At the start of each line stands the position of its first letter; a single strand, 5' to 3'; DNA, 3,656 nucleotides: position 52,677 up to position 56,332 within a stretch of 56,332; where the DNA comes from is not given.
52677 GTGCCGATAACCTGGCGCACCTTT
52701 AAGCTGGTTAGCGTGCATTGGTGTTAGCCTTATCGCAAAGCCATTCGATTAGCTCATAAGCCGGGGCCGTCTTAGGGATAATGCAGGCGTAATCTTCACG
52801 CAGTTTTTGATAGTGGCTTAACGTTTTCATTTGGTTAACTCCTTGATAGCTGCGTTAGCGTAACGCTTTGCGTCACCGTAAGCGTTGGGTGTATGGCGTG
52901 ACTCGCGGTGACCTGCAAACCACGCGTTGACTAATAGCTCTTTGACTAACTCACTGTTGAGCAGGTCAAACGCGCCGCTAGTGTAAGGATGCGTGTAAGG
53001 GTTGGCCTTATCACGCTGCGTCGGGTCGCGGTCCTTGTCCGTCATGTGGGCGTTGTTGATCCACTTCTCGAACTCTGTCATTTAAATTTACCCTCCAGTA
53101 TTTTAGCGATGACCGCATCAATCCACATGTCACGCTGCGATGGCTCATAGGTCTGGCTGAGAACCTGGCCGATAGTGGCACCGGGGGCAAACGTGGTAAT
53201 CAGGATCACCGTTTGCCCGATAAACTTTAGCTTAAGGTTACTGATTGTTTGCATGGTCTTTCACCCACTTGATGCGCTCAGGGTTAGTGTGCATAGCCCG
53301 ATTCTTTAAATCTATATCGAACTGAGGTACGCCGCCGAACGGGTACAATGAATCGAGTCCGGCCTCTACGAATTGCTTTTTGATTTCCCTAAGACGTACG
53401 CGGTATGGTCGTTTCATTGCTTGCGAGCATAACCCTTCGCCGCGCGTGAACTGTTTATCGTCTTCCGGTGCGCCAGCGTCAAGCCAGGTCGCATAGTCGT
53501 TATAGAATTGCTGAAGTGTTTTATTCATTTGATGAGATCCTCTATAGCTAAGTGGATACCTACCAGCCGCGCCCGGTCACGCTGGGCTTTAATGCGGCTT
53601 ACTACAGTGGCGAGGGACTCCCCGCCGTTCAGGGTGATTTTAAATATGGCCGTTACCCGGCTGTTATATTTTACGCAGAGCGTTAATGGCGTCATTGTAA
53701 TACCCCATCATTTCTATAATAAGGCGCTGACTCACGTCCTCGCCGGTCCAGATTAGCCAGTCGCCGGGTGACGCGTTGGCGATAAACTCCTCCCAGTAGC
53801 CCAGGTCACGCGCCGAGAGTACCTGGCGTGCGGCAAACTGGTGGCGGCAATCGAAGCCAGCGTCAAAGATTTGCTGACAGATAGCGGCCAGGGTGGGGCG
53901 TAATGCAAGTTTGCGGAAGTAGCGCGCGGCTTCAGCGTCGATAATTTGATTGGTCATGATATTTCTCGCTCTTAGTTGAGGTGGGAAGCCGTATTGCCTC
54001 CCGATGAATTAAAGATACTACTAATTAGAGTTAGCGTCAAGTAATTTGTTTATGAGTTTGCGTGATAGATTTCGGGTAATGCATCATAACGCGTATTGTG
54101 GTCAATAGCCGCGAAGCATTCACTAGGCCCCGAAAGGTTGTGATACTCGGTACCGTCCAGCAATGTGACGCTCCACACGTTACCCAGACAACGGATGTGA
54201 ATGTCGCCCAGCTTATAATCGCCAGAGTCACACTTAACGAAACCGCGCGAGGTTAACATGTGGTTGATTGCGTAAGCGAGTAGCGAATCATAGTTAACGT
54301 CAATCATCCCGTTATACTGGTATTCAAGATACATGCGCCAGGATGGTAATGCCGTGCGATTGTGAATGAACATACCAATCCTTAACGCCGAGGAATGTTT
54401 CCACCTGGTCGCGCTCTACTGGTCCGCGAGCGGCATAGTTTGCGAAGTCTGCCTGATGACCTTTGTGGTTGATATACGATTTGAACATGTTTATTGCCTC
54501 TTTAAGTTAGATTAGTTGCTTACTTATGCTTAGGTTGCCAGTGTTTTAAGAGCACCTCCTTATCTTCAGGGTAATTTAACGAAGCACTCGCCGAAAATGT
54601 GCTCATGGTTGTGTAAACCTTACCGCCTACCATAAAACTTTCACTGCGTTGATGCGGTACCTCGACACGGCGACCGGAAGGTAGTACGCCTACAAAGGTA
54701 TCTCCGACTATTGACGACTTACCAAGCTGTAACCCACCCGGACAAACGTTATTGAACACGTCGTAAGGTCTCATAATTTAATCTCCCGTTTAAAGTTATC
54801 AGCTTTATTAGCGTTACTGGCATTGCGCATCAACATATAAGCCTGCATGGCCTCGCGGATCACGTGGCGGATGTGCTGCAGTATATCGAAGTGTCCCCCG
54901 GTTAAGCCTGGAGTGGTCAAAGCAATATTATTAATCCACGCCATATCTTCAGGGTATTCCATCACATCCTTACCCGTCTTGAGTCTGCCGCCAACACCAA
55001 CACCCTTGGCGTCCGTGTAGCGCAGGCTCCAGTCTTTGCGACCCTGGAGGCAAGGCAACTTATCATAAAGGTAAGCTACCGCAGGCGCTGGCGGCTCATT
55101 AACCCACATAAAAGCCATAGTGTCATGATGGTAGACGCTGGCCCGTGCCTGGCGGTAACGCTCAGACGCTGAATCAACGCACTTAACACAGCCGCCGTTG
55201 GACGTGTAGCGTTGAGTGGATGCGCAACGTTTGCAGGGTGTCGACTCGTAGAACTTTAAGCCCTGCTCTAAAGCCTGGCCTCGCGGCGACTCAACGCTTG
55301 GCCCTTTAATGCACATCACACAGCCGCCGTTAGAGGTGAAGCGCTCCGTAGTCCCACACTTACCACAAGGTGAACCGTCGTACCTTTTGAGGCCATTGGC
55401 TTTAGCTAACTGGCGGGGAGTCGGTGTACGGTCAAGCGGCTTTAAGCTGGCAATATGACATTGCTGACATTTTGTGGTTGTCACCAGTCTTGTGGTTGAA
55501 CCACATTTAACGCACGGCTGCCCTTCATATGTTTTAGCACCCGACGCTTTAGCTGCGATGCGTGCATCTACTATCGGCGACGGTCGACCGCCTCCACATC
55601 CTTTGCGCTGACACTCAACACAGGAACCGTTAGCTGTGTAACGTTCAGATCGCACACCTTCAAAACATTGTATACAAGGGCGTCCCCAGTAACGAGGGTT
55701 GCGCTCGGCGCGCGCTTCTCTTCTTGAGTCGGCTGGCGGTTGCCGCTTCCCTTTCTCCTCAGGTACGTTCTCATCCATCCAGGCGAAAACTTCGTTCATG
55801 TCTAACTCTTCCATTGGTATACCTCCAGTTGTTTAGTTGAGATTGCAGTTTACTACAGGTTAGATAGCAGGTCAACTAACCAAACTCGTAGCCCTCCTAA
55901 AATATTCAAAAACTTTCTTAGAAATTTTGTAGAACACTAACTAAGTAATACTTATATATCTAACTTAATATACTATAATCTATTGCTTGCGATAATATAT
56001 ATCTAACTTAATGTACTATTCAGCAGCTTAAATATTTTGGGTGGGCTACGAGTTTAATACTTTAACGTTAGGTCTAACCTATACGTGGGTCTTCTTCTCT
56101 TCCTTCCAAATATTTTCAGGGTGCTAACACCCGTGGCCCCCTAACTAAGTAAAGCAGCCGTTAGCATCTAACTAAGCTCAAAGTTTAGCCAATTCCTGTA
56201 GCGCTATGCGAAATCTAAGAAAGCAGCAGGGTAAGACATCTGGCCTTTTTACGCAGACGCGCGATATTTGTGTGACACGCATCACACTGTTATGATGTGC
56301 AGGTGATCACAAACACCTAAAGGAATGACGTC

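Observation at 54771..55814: First early gene encodes five tandem zinc-ribbon repeats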

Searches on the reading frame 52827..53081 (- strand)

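Call 76: search_protein_families(library=phrogs, proteins=[window:52827-53081:-], max_evalue=0.001)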
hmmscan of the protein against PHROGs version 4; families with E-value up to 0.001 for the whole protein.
window:52827-53081:- (84 aa): 2 families
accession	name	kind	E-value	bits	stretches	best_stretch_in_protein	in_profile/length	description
phrog_20928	-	unknown function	1.1e-15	58.3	1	45-82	8-45/51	-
phrog_33875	-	unknown function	2.5e-07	31.7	0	24-42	48-66/77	-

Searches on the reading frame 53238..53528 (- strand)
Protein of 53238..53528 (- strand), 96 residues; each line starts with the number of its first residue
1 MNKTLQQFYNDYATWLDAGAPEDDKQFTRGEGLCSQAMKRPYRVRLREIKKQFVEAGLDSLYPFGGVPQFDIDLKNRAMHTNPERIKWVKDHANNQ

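Call 76: search_protein_families(library=phrogs, proteins=[window:53238-53528:-], max_evalue=0.001)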
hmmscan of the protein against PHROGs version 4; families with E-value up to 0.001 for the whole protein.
window:53238-53528:- (96 aa): 2 families
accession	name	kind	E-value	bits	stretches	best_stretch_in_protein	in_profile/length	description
phrog_2510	-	unknown function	6.1e-22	79.4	1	1-94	6-107/219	-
phrog_6418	-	unknown function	3.9e-07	31.4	1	2-93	62-161/231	-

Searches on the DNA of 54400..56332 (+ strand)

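Call 5: search_dna_similar(collection=phages, query=window:54400-56332:+, mode=near, max_rows=25)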
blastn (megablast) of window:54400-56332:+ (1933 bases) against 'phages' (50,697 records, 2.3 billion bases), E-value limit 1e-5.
No match.

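Call 98: search_rna_families(source=window, start=54400, end=56332, threshold=evalue, max_evalue=1)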
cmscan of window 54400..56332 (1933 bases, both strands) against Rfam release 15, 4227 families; matches with E-value up to 1: 1.
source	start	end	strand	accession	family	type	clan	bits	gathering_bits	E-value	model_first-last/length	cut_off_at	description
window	54669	54690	+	RF01380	HIV-1_SD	Cis-reg;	-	22.4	30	0.14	1-19/19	no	Human immunodeficiency virus type 1 major splice donor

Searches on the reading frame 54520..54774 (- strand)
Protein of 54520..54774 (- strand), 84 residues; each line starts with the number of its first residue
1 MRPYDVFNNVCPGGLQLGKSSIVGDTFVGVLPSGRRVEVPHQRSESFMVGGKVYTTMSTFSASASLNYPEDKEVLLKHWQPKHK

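Call 76: search_protein_families(library=phrogs, proteins=[window:54520-54774:-], max_evalue=0.001)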
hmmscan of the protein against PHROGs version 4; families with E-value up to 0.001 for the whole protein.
window:54520-54774:- (84 aa): 0 families

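Call 77: search_protein_families(library=padloc, proteins=[window:54520-54774:-], max_evalue=1)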
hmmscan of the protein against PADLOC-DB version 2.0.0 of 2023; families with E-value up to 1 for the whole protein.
window:54520-54774:- (84 aa): 0 families
